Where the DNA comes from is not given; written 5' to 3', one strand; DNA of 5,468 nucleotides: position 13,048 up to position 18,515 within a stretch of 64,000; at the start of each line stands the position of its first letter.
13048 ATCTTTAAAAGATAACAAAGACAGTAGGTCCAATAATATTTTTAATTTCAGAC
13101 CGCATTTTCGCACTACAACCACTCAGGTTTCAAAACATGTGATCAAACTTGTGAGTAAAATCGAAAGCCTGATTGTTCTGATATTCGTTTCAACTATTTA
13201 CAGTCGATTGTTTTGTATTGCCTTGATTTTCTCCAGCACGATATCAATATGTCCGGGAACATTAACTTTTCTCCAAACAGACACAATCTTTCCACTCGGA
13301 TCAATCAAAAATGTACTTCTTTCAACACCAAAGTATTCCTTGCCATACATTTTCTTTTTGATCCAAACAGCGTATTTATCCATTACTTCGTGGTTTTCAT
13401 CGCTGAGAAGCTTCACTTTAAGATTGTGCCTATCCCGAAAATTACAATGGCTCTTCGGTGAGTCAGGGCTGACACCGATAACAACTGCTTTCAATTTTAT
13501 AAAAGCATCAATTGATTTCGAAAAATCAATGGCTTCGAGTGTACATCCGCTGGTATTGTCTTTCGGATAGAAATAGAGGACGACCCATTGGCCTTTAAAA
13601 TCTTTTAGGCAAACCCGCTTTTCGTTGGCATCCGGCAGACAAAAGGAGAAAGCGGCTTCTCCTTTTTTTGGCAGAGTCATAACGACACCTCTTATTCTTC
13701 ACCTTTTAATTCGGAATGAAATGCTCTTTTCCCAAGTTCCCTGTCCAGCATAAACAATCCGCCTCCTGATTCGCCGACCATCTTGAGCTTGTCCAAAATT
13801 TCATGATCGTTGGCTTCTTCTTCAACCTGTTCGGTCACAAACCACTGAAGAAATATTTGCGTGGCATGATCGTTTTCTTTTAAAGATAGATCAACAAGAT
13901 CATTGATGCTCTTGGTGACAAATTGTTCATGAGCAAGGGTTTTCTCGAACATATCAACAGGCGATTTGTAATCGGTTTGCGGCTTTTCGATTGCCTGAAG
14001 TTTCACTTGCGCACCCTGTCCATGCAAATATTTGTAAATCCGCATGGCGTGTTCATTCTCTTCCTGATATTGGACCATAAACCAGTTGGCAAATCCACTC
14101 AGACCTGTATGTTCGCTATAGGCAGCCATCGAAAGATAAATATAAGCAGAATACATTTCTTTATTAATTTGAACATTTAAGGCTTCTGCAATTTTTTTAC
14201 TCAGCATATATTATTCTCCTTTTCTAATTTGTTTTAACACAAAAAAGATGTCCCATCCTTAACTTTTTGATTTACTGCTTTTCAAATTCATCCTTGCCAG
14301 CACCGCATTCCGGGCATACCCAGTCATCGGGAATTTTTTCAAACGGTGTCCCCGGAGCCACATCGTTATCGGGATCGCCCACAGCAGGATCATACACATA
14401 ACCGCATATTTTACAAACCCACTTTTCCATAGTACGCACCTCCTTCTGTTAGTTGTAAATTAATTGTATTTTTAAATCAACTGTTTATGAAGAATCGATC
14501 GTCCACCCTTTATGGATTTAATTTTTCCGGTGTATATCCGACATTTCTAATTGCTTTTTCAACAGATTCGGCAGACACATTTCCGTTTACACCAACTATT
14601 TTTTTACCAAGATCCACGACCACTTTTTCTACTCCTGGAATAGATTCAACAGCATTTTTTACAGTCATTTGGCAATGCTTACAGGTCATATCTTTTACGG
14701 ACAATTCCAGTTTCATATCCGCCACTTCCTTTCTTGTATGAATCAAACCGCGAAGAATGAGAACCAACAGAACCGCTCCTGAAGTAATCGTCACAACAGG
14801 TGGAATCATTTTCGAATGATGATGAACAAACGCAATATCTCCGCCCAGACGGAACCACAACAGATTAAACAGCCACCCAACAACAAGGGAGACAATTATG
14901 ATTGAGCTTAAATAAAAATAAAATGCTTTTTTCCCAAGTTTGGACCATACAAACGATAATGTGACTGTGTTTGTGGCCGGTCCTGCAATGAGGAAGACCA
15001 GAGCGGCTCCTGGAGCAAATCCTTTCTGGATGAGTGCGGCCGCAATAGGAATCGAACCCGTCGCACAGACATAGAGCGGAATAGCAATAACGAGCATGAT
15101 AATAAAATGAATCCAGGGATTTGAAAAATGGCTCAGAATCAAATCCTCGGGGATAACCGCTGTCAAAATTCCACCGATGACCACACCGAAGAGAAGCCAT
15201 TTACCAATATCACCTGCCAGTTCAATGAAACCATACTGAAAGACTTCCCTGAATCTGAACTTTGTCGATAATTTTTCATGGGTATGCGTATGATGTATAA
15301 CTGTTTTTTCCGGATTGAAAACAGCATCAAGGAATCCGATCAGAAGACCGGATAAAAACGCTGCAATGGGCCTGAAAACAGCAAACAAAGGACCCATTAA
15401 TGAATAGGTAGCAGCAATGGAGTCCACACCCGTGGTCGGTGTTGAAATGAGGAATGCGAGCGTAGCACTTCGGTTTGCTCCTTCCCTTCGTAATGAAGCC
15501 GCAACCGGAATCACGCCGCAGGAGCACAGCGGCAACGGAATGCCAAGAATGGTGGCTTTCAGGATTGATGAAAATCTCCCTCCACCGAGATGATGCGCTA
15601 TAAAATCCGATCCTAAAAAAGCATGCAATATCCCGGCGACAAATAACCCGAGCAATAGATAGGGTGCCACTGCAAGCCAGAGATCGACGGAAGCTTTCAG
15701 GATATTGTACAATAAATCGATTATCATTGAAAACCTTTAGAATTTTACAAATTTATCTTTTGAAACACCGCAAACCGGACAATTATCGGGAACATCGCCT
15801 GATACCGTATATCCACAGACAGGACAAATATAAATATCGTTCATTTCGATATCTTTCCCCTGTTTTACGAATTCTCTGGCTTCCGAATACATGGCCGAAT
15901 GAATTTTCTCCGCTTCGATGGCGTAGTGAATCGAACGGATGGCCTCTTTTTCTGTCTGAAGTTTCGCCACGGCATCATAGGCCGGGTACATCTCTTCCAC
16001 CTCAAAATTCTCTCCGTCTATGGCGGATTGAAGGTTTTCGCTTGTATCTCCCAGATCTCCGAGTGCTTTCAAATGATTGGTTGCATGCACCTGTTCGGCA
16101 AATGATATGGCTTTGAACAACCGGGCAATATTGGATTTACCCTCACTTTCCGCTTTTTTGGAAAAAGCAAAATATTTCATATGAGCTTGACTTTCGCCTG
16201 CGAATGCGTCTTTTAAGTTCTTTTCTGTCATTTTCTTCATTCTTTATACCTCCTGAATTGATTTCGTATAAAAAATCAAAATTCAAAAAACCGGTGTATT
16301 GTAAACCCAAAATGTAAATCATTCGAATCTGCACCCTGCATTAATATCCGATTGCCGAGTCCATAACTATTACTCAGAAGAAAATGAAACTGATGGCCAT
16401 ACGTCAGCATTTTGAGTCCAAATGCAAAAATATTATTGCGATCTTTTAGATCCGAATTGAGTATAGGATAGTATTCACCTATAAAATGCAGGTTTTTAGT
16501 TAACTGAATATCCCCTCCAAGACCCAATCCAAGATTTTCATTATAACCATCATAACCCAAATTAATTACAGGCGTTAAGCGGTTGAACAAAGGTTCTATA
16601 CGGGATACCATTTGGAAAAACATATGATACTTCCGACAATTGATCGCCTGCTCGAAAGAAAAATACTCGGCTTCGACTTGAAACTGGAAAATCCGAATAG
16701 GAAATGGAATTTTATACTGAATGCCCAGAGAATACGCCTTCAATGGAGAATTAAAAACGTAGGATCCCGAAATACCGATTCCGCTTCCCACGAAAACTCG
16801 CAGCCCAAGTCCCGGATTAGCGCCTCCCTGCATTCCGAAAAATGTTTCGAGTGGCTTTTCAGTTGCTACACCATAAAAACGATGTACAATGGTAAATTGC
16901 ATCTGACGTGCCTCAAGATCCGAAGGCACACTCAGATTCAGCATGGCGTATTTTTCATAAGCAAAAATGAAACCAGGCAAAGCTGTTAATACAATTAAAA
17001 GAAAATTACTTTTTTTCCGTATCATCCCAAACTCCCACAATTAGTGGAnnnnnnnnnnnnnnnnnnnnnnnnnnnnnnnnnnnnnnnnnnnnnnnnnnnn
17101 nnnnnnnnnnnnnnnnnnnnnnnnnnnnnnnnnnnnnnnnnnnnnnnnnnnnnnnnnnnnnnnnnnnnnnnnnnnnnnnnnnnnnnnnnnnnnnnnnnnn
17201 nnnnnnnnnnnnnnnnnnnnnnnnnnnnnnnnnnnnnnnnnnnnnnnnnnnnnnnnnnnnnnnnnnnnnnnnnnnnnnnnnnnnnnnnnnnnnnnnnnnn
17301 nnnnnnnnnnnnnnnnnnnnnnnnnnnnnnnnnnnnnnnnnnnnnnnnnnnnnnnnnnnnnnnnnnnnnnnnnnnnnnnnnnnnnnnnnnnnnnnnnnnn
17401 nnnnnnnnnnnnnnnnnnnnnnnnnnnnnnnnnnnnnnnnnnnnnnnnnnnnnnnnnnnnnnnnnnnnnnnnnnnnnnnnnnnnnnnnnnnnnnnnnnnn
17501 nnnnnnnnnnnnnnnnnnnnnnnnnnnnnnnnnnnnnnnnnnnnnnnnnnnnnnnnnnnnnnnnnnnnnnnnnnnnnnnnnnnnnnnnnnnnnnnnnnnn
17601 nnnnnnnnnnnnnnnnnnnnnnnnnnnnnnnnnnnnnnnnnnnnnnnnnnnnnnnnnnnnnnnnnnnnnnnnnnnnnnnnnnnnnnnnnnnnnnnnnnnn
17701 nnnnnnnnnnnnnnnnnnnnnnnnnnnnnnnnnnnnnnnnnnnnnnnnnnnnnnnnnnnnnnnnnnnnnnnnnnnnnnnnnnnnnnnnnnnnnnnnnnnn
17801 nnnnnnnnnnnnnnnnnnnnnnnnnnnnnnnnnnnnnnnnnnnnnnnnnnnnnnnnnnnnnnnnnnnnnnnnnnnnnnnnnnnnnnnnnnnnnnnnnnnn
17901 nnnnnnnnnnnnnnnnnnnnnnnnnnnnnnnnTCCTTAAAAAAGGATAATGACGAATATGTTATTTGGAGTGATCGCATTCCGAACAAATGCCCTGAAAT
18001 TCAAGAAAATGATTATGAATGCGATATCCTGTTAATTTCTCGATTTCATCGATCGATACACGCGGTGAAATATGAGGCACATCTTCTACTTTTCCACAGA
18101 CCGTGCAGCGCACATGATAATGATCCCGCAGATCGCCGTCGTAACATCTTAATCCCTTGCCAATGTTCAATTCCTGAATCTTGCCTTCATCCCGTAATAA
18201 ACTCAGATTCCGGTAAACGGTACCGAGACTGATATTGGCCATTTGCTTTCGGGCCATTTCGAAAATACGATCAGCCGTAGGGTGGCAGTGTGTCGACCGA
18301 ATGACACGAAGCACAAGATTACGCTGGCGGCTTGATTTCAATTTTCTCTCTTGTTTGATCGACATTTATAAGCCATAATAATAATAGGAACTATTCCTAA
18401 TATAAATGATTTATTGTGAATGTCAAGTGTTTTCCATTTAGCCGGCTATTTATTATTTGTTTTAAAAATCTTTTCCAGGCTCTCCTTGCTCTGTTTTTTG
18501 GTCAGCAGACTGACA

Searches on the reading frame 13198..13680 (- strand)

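Call 27: search_protein_families(library=pfam, max_evalue=0.00001, proteins=[window:13198-13680:-])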
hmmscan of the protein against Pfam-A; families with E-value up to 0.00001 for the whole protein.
window:13198-13680:- (160 aa): 2 families
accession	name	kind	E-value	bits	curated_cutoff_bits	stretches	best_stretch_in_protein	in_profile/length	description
PF00578.27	AhpC-TSA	-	2e-37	128.3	26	1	7-133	2-122/124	AhpC/TSA family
PF08534.16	Redoxin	-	4.6e-14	52.9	26.6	1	6-139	2-135/148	Redoxin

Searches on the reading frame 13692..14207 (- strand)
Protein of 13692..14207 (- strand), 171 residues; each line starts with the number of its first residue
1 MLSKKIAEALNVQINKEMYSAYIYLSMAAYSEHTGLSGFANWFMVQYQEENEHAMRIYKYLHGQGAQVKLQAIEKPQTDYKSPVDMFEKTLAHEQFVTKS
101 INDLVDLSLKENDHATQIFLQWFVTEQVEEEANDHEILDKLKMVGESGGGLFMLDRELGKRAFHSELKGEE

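Call 27: search_protein_families(library=pfam, max_evalue=0.00001, proteins=[window:13692-14207:-])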
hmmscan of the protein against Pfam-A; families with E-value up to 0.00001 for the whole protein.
window:13692-14207:- (171 aa): 1 family
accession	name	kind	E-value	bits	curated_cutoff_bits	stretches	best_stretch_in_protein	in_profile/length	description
PF00210.30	Ferritin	-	1e-43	149.1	24.5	1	8-143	2-141/142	Ferritin-like domain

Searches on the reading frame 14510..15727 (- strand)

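Call 27: search_protein_families(library=pfam, max_evalue=0.00001, proteins=[window:14510-15727:-])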
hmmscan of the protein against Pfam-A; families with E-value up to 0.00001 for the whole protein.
window:14510-15727:- (405 aa): 2 families
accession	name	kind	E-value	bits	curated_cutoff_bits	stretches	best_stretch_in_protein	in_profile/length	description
PF03773.19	ArsP_1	-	1e-47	163.1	32.3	1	13-288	9-293/294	Predicted permease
PF00403.32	HMA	-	1.4e-13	51.4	24.8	1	342-399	2-62/62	Heavy-metal-associated domain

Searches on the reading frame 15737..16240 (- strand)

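Call 27: search_protein_families(library=pfam, max_evalue=0.00001, proteins=[window:15737-16240:-])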
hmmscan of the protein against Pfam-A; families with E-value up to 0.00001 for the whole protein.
window:15737-16240:- (167 aa): 2 families
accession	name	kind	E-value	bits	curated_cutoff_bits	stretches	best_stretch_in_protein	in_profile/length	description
PF02915.23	Rubrerythrin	-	3.2e-23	83.1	22.8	1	7-120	1-135/137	Rubrerythrin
PF21349.2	RUBY_RBDX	-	6.5e-11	41.9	26.5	1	137-164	1-29/30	Rubrerythrin, rubredoxin-like domain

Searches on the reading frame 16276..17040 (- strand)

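Call 27: search_protein_families(library=pfam, max_evalue=0.00001, proteins=[window:16276-17040:-])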
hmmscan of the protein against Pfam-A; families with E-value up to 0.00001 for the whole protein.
window:16276-17040:- (254 aa): 1 family
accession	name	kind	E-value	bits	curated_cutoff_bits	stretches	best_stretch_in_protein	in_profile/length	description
PF19089.6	DUF5777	-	2.3e-17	63.5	23.1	1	165-252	154-247/247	Membrane bound beta barrel domain (DUF5777)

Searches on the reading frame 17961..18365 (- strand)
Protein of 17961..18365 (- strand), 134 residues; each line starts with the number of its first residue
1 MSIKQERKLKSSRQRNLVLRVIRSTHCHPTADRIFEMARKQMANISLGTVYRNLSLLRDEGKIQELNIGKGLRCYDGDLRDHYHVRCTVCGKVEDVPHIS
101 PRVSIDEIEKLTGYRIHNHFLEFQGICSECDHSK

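Call 27: search_protein_families(library=pfam, max_evalue=0.00001, proteins=[window:17961-18365:-])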
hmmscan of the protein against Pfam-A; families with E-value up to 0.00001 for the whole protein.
window:17961-18365:- (134 aa): 1 family
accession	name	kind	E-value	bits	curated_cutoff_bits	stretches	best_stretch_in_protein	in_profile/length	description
PF01475.25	FUR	-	1.7e-24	86.7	23.1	1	7-123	2-120/121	Ferric uptake regulator family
